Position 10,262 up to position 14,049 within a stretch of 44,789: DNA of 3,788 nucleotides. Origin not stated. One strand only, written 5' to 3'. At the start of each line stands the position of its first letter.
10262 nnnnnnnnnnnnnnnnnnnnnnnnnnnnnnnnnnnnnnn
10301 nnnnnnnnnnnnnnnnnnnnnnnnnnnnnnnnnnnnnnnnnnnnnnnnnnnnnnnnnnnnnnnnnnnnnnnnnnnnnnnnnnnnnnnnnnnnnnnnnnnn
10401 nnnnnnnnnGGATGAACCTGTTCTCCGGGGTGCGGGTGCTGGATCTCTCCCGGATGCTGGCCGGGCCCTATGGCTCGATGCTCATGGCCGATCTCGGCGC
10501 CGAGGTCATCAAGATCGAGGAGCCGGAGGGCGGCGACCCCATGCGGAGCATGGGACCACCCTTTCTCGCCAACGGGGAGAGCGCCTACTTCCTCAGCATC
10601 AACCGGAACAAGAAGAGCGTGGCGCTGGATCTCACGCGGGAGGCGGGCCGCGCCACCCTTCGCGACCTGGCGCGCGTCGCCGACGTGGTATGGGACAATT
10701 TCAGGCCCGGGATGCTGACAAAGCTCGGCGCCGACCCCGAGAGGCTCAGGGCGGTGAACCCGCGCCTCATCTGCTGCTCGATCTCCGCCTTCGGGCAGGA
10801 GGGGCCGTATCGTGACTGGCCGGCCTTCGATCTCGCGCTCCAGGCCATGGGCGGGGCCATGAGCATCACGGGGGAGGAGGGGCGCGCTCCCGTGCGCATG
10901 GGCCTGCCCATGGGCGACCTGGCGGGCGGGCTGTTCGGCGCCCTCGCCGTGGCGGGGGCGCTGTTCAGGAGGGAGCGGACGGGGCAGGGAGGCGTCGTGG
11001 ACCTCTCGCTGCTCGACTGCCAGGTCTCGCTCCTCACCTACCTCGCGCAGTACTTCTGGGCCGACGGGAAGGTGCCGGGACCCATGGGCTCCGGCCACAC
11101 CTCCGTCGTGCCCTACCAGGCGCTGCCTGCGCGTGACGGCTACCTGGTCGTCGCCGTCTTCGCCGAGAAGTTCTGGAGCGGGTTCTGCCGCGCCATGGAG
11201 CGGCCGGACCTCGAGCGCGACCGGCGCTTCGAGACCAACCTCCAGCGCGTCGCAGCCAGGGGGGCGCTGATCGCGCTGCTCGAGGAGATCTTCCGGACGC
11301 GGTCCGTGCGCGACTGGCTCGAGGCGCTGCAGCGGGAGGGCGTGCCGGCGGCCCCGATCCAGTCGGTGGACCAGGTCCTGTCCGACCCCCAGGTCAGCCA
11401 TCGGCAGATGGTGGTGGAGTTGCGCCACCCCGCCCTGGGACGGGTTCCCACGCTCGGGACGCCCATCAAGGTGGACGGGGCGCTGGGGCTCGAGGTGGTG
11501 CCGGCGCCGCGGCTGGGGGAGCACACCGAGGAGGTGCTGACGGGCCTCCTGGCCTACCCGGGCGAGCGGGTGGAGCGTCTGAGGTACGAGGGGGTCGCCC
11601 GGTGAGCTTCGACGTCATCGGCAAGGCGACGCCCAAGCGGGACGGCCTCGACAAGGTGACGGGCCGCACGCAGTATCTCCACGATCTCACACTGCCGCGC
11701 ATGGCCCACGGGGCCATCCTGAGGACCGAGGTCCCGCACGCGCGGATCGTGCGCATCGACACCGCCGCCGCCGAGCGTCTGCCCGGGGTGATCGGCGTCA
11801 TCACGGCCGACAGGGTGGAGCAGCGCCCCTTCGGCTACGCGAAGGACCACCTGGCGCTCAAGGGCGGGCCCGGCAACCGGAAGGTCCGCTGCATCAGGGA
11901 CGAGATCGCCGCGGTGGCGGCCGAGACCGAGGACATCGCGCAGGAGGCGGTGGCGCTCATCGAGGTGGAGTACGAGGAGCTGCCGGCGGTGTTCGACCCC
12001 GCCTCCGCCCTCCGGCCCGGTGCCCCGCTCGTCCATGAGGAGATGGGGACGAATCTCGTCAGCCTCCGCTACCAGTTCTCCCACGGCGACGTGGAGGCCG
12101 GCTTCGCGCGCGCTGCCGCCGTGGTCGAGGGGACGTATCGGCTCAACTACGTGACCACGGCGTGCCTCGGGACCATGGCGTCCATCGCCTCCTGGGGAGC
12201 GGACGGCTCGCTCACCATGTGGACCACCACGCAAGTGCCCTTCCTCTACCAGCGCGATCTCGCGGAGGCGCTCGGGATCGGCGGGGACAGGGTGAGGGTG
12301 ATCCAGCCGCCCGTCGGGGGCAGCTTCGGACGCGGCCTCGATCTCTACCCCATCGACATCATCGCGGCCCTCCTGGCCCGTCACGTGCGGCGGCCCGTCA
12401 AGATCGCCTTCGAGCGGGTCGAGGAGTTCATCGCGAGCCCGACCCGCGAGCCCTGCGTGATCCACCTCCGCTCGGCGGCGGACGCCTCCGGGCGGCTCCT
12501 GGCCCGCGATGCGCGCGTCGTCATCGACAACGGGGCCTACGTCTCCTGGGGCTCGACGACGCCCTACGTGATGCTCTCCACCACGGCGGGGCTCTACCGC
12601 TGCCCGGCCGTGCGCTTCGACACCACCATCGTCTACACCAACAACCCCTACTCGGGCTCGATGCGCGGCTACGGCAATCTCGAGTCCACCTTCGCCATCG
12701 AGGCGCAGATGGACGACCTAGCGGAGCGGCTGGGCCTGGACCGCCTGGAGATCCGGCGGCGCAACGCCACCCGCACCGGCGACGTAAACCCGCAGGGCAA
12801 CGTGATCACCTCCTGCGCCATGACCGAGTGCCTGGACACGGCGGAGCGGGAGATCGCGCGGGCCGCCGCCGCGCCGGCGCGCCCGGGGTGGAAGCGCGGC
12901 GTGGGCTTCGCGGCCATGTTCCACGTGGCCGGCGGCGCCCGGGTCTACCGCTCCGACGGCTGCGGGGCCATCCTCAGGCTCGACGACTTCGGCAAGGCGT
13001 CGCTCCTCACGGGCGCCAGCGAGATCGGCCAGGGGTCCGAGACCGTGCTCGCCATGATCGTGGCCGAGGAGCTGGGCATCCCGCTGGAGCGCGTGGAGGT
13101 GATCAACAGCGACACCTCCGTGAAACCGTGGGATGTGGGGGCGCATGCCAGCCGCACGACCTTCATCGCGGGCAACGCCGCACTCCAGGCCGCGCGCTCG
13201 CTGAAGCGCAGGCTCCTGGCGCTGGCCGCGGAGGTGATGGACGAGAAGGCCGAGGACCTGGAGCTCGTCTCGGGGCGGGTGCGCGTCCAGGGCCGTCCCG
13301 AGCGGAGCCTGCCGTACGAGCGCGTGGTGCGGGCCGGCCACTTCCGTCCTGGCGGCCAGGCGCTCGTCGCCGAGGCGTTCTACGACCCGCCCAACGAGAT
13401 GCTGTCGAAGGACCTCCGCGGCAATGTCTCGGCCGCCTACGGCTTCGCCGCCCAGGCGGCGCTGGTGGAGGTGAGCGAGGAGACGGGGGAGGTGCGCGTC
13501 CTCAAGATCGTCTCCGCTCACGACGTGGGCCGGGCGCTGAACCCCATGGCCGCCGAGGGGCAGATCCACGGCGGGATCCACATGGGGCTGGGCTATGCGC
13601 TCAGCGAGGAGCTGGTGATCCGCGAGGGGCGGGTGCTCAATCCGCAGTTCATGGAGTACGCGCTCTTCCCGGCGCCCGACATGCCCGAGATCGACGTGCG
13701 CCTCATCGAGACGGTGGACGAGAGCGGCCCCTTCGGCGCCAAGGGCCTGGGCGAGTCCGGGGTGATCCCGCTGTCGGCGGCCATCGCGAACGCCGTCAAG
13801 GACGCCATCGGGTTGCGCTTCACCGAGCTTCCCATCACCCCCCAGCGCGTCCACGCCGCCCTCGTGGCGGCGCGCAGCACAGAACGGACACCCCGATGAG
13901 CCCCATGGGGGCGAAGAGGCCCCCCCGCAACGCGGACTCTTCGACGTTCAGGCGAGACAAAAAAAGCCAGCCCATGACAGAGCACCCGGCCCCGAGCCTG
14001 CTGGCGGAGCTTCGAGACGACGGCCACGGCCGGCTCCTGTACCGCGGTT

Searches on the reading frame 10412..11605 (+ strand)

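Call 67: search_protein_families(library=pfam, proteins=[window:10412-11605:+], max_evalue=0.00001)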
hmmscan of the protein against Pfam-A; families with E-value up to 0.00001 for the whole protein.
window:10412-11605:+ (397 aa): 1 family
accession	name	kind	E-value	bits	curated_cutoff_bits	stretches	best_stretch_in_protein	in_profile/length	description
PF02515.22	CoA_transf_3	-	1.4e-132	442.7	23.3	1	5-372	2-366/366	CoA-transferase family III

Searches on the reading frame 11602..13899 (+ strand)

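Call 67: search_protein_families(library=pfam, proteins=[window:11602-13899:+], max_evalue=0.00001)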
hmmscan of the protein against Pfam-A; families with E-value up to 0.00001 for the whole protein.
window:11602-13899:+ (765 aa): 3 families
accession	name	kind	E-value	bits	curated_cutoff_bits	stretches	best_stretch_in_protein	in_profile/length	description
PF20256.3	MoCoBD_2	-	2.4e-78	263.9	27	1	417-695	9-283/283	Molybdopterin cofactor-binding domain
PF02738.23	MoCoBD_1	-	1.4e-75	254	27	1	144-389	1-244/244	Molybdopterin cofactor-binding domain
PF01315.27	Ald_Xan_dh_C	-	5.9e-25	88.2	31.3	1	20-128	1-110/110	Aldehyde oxidase and xanthine dehydrogenase, a/b hammerhead domain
